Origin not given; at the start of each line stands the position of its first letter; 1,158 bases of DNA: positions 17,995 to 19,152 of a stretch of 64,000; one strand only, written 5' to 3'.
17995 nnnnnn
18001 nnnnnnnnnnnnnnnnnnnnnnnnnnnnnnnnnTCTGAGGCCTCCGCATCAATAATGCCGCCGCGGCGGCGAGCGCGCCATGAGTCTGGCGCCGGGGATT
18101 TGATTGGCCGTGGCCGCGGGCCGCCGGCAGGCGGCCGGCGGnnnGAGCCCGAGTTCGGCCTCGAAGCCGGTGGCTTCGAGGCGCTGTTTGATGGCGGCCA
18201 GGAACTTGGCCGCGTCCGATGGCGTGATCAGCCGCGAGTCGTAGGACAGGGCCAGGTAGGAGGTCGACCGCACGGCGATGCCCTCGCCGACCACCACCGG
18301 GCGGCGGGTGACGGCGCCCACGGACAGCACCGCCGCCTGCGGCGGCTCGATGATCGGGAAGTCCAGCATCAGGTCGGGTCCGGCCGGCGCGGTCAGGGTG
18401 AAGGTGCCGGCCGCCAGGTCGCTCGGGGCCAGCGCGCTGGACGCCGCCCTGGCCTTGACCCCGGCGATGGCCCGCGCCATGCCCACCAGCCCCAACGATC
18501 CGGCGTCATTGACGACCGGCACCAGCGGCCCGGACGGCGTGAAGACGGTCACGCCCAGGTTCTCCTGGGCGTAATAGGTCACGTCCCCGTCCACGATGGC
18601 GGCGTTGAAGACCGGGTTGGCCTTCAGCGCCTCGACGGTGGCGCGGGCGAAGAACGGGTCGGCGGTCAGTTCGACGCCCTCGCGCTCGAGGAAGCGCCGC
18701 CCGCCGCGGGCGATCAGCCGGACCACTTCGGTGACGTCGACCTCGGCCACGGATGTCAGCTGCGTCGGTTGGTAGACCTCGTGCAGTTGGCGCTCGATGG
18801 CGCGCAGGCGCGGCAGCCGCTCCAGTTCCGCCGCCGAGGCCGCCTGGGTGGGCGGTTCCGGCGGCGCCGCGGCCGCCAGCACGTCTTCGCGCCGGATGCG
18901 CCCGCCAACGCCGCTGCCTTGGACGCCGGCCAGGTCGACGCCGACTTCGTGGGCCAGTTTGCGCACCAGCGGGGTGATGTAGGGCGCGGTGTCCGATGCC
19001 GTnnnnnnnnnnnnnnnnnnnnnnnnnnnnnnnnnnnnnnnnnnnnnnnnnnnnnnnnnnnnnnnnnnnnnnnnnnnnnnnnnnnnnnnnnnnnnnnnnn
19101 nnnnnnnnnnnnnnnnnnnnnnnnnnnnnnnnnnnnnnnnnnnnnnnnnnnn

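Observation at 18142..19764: E2 (SucB/DlaT homologue) keeps its lipoyl arm and E3-docking domain but has lost the acyltransferase active site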

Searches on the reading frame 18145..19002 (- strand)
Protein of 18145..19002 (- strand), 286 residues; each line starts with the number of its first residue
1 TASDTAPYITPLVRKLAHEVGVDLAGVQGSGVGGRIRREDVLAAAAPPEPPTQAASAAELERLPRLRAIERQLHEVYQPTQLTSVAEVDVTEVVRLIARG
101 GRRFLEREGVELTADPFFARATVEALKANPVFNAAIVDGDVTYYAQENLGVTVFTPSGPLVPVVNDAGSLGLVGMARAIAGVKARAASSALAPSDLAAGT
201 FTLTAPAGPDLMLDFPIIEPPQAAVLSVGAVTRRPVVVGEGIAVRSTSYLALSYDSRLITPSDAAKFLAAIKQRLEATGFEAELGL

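Call 8: find_homologous_proteins(query=window:18145-19002:-, max_evalue=1e-10)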
Query window:18145-19002:- (286 aa): 3875 proteins with E <= 1e-10 among 8000 candidates; the best 120 are listed.
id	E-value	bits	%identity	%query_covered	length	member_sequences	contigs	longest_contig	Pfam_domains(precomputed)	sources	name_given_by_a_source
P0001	7.0e-165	565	100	96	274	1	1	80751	PF02817.23,PF00198.29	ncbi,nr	ncbi:MAG: 2-oxo acid dehydrogenase subunit E2 [Bifidobacteriaceae bacterium]|nr:2-oxo acid dehydroge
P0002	2.2e-146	505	87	100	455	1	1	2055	PF02817.23,PF00198.29,PF00364.29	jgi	jgi:2-oxoglutarate dehydrogenase E2 component (dihydrolipoamide succinyltransferase)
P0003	4.1e-145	501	86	98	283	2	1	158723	PF02817.23,PF00198.29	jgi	jgi:2-oxoglutarate dehydrogenase E2 component (dihydrolipoamide succinyltransferase)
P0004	3.5e-144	498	84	100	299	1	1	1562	PF02817.23,PF00198.29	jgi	jgi:2-oxoglutarate dehydrogenase E2 component (dihydrolipoamide succinyltransferase)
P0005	5.9e-143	494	85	100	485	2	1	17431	PF02817.23,PF00198.29,PF00364.29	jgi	jgi:2-oxoglutarate dehydrogenase E2 component (dihydrolipoamide succinyltransferase)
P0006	3.2e-140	485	85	97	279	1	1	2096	PF02817.23,PF00198.29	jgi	jgi:2-oxoglutarate dehydrogenase E2 component (dihydrolipoamide succinyltransferase)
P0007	3.6e-136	471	86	93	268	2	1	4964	PF02817.23,PF00198.29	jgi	jgi:2-oxoglutarate dehydrogenase E2 component (dihydrolipoamide succinyltransferase)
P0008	3.7e-136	471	83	96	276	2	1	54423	PF02817.23,PF00198.29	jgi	jgi:2-oxoglutarate dehydrogenase E2 component (dihydrolipoamide succinyltransferase)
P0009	8.4e-130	450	80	98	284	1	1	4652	PF02817.23,PF00198.29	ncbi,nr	ncbi:MAG: 2-oxo acid dehydrogenase subunit E2, partial [Bifidobacteriaceae bacterium]|nr:2-oxo acid 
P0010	8.2e-129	447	78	98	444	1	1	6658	PF02817.23,PF00198.29,PF00364.29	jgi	jgi:2-oxoglutarate dehydrogenase E2 component (dihydrolipoamide succinyltransferase)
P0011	1.9e-127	443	77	98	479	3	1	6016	PF02817.23,PF00198.29,PF00364.29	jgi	jgi:2-oxoglutarate dehydrogenase E2 component (dihydrolipoamide succinyltransferase)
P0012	4.2e-127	442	79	97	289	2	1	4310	PF02817.23,PF00198.29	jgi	jgi:2-oxoglutarate dehydrogenase E2 component (dihydrolipoamide succinyltransferase)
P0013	5.4e-125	435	77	100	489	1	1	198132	PF02817.23,PF00198.29,PF00364.29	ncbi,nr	ncbi:MAG: 2-oxo acid dehydrogenase subunit E2 [Bifidobacteriaceae bacterium]|nr:2-oxo acid dehydroge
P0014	7.2e-123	428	76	98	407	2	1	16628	PF02817.23,PF00198.29,PF00364.29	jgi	jgi:2-oxoglutarate dehydrogenase E2 component (dihydrolipoamide succinyltransferase)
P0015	4.8e-119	415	79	93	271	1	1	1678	PF00198.29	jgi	jgi:2-oxoglutarate dehydrogenase E2 component (dihydrolipoamide succinyltransferase)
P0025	1.8e-89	318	58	98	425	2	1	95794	PF02817.23,PF00198.29,PF00364.29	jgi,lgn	-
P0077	7.4e-68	247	49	97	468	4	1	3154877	PF02817.23,PF00198.29,PF00364.29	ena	-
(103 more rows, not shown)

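Call 15: find_related_loci(query=window:18145-19002:-, collection=genome_contigs, flank=10000)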
Query window:18145-19002:- (286 aa) in genome_contigs; peptide patterns used: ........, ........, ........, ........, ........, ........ (x = any residue, [..] = any of these).
122 stretches matched a pattern; 11 encode a relative of the query (tblastn E <= 1e-3); 11 distinct loci.
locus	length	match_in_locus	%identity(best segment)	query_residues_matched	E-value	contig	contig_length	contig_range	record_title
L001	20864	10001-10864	85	1-286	3e-143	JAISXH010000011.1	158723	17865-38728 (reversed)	MAG: Bifidobacteriaceae bacterium isolate Nc350_bin167 k119_896583, whole genome shotgun sequence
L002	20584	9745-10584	83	8-286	3e-143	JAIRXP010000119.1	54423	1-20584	MAG: Bifidobacteriaceae bacterium isolate Gsp477_bin170 k119_6627112, whole genome shotgun sequence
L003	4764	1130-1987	79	8-286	3e-139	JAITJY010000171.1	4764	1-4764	MAG: Bifidobacteriaceae bacterium isolate Pcl387_bin30 k119_1346354, whole genome shotgun sequence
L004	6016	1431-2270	77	8-286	7e-137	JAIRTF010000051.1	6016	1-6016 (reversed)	MAG: Bifidobacteriaceae bacterium isolate Ct408_bin70 k119_4127720, whole genome shotgun sequence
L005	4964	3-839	86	9-286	4e-132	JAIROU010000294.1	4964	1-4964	MAG: Bifidobacteriaceae bacterium isolate Cd354_bin95 k119_128935, whole genome shotgun sequence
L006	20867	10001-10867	77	1-286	8e-130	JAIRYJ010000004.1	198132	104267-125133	MAG: Bifidobacteriaceae bacterium isolate Gsp477_bin37 k119_290715, whole genome shotgun sequence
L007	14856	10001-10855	76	8-286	5e-121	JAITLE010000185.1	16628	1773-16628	MAG: Bifidobacteriaceae bacterium isolate Pcl387_bin9 k119_2023061, whole genome shotgun sequence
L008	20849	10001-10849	57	8-283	4e-91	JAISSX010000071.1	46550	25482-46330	MAG: Bifidobacteriaceae bacterium isolate Md513_bin114 k119_168301, whole genome shotgun sequence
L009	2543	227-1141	52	8-286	4e-90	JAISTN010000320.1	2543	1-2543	MAG: Bifidobacteriaceae bacterium isolate Md513_bin16 k119_2646178, whole genome shotgun sequence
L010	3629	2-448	88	138-286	4e-69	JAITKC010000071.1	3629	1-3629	MAG: Bifidobacteriaceae bacterium isolate Pcl387_bin36 k119_937589, whole genome shotgun sequence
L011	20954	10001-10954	29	10-277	3e-19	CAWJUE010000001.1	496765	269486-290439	MAG: uncultured Solirubrobacteraceae bacterium isolate MFD09603.bin.2.8 genome assembly, contig: contig_1109, whole geno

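Call 19: search_protein_families(library=pfam, proteins=[L001:10860-11687:+, L001:11795-13234:+, L001:13642-14856:+, L001:14911-18042:-, L010:491-3629:+, L008:10758-11678:+, L008:14484-16352:+, L009:1059-1997:+, L007:10877-11596:-, L001:17970-19310:-], max_evalue=0.000001)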
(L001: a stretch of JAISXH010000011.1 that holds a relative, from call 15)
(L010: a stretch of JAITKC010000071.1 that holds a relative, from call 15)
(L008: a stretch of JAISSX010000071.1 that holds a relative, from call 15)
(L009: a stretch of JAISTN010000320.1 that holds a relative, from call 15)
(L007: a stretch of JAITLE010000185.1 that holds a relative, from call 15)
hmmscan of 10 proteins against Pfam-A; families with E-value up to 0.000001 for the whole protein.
L001:10860-11687:+ (275 aa): 1 family
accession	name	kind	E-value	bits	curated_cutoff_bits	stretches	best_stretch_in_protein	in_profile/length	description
PF13829.11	DUF4191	-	5.1e-73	245.5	30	1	49-270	1-219/219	Domain of unknown function (DUF4191)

L001:11795-13234:+ (479 aa): 2 families
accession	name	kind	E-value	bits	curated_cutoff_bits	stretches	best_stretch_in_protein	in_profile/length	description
PF00120.29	Gln-synt_C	-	5.3e-134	447.1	24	1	110-476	2-344/344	Glutamine synthetase, catalytic domain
PF03951.24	Gln-synt_N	-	4.2e-31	106.8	33.4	1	22-102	2-82/82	Glutamine synthetase, beta-Grasp domain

L001:13642-14856:+ (404 aa): 1 family
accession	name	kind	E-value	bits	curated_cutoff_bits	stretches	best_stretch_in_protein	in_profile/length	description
PF01594.21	AI-2E_transport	-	1.9e-55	188.8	34.3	1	62-379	3-326/327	AI-2E family transporter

L001:14911-18042:- (1043 aa): 3 families
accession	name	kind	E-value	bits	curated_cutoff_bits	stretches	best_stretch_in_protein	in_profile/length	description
PF03710.21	GlnE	-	1e-83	281.1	24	2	638-873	2-250/252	Glutamate-ammonia ligase adenylyltransferase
PF08335.16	GlnD_UR_UTase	-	3.3e-38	131.3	21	2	393-532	2-140/141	GlnD PII-uridylyltransferase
PF03445.19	DUF294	-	7.9e-09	36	21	0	737-806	29-95/138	Putative nucleotidyltransferase DUF294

L010:491-3629:+ (1046 aa): 1 family
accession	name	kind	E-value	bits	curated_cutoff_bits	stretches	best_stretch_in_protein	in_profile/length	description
PF13290.12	CHB_HEX_C_1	-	5e-10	39.6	22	1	434-492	1-58/67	Chitobiase/beta-hexosaminidase C-terminal domain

L008:10758-11678:+ (306 aa): 1 family
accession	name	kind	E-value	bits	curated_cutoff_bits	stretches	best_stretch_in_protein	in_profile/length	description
PF13829.11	DUF4191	-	2.3e-71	240.1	30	1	80-301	1-219/219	Domain of unknown function (DUF4191)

L008:14484-16352:+ (622 aa): 2 families
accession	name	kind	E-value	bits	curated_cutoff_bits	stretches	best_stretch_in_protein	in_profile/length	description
PF00120.29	Gln-synt_C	-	2.6e-133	444.8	24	1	254-619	2-344/344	Glutamine synthetase, catalytic domain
PF03951.24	Gln-synt_N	-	1.1e-30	105.6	33.4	1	166-246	2-82/82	Glutamine synthetase, beta-Grasp domain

L009:1059-1997:+ (312 aa): 1 family
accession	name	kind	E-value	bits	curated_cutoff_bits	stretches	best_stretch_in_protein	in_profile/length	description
PF13829.11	DUF4191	-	2.4e-76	256.4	30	1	86-307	1-219/219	Domain of unknown function (DUF4191)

L007:10877-11596:- (239 aa): 1 family
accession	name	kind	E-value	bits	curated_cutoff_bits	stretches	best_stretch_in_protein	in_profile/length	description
PF11361.13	DUF3159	-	4.1e-49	167.4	34.2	1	46-230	1-185/188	Protein of unknown function (DUF3159)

L001:17970-19310:- (446 aa): 2 families
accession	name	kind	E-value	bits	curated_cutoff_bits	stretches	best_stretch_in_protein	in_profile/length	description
PF00120.29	Gln-synt_C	-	3.3e-119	398.4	24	1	105-441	2-343/344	Glutamine synthetase, catalytic domain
PF03951.24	Gln-synt_N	-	1.8e-27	95.2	33.4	1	17-98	2-82/82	Glutamine synthetase, beta-Grasp domain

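Call 35: find_encoding_contigs(protein=P0025, flank=10000, max_places=3)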
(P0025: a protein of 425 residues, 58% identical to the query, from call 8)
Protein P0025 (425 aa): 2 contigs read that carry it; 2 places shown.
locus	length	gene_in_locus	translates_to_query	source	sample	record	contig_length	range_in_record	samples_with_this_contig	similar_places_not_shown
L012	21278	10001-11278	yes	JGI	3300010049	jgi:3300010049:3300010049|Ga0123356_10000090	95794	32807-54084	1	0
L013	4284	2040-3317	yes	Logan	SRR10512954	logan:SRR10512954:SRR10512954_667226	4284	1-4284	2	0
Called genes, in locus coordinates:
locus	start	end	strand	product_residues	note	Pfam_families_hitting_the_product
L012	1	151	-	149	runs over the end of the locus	PF00072:Response_reg (weak)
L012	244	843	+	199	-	PF00081:Sod_Fe_N, PF02777:Sod_Fe_C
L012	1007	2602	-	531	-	PF01546:Peptidase_M20, PF07687:M20_dimer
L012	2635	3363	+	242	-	PF11241:DUF3043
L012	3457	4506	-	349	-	PF01180:DHO_dh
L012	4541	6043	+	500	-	PF02789:Peptidase_M17_N, PF00883:Peptidase_M17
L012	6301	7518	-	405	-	PF01551:Peptidase_M23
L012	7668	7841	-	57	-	-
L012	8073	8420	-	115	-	-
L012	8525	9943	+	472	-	PF01262:AlaDh_PNT_C (faint), PF01134:GIDA (weak), PF01266:DAO (faint), PF07992:Pyr_redox_2, PF12831:FAD_oxidored (weak), PF13738:Pyr_redox_3 (weak), PF00070:Pyr_redox, PF02852:Pyr_redox_dim, +1 more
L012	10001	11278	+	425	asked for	PF00364:Biotin_lipoyl, PF02817:E3_binding, PF00198:2-oxoacid_dh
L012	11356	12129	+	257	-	PF13829:DUF4191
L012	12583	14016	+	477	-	PF03951:Gln-synt_N, PF00120:Gln-synt_C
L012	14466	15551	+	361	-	PF18741:MTES_1575 (faint), PF04480:DUF559 (weak)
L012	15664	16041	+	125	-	PF02261:Asp_decarbox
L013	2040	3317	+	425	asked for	PF00364:Biotin_lipoyl, PF02817:E3_binding, PF00198:2-oxoacid_dh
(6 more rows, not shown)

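Call 36: find_encoding_contigs(protein=P0077, flank=8000, max_places=2)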
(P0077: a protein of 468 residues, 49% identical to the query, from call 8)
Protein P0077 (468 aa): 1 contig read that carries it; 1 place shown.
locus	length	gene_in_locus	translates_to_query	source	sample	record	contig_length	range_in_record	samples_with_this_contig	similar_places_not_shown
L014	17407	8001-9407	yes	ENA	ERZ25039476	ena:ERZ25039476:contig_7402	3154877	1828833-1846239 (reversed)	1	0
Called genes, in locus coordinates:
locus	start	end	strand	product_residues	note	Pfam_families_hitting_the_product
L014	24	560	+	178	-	PF11241:DUF3043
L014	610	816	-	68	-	-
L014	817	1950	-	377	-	PF01571:GCV_T, PF08669:GCV_T_C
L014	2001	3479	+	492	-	PF02789:Peptidase_M17_N, PF00883:Peptidase_M17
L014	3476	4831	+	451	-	PF00144:Beta-lactamase, PF24491:DUF7586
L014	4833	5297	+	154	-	PF04266:ASCH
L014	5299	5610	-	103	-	-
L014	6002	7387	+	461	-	PF01134:GIDA (weak), PF01266:DAO (faint), PF03486:HI0933_like (faint), PF07992:Pyr_redox_2, PF12831:FAD_oxidored (weak), PF13738:Pyr_redox_3, PF00070:Pyr_redox, PF02852:Pyr_redox_dim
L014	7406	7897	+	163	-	PF00364:Biotin_lipoyl, PF25997:BSH_YhbJ (weak)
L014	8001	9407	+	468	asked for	PF00364:Biotin_lipoyl, PF02817:E3_binding, PF00198:2-oxoacid_dh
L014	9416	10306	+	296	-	PF01370:Epimerase, PF08338:DUF1731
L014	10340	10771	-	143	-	-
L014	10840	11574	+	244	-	PF21948:LplA-B_cat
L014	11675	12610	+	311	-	PF16881:LIAS_N (weak), PF04055:Radical_SAM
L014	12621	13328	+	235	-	PF13829:DUF4191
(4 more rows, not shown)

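Call 53: predict_structure(alignment_id=A2)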
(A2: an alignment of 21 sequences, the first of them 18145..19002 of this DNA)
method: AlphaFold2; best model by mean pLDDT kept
length: 286 residues; sequences in the alignment: 21
mean_pLDDT: 78.2   pTM: 0.66
mean pLDDT of the five models: 78.2, 62.9, 49.8, 48.2, 47.1
residues with pLDDT >= 90: 77; 70-90: 140; 50-70: 36; < 50: 33
segments of 3 or more residues with pLDDT < 50: 1-4, 48-57, 71-78, 207-214
pLDDT, mean of each block of 10 residues (from residue 1): 57 85 85 84 67 44 51 50 89 92 93 92 89 79 83 79 88 92 88 71 57 54 80 88 90 87 93 86 71
secondary structure, 60 per line:
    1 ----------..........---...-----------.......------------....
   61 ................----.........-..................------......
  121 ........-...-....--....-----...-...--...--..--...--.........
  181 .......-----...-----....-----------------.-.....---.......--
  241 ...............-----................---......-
elements in order: H11-20 H38-44 H57-76 E81-89 H91-108 H115-128 E134-137 E140-143 E149-151 E153-155 E158-160 H172-187 E201-204 E224-228 E232-238 E241-255 H261-276 H280-285

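Call 58: find_encoding_contigs(protein=P0001, flank=1000, max_places=2)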
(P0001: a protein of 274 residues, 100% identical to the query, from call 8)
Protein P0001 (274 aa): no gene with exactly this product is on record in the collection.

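Call 59: search_protein_representatives(alignment_id=A2)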
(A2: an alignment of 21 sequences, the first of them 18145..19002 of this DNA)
Query: 21 sequences, 412 profile positions. Proteins with E-value up to 0.001 (for the whole library): 67403; up to 1e-10: 36515; up to 1e-30: 10031. The best 150 are listed.
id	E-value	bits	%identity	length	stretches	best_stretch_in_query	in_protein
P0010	2.7e-206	702.2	-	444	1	1-412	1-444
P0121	1.7e-183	627.2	-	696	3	1-412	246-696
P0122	2.1e-161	554.4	-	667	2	1-412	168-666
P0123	1.1e-159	548.7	-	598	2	1-412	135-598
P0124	2.5e-156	537.7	-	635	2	1-411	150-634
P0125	6.0e-153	526.5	-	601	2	1-412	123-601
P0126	1.6e-151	521.9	-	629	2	1-412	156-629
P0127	4.1e-143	494.1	-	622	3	164-411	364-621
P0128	6.4e-139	480.3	-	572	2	1-412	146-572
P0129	6.0e-137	473.8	-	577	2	1-412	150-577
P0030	5.5e-132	457.5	-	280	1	136-412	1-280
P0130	3.1e-127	441.9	-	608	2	1-407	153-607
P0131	4.5e-126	438.0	-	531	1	1-411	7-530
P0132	2.5e-125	435.6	-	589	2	61-411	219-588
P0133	2.4e-124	432.4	-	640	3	172-409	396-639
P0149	9.9e-113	394.1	-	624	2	166-408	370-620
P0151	1.8e-111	389.9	-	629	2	1-406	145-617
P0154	7.3e-110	384.6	-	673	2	1-409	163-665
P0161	5.6e-105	368.5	-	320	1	109-411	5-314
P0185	1.3e-99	350.9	-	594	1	2-406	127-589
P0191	3.2e-98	346.3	-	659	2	1-412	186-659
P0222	2.1e-93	330.4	-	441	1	1-407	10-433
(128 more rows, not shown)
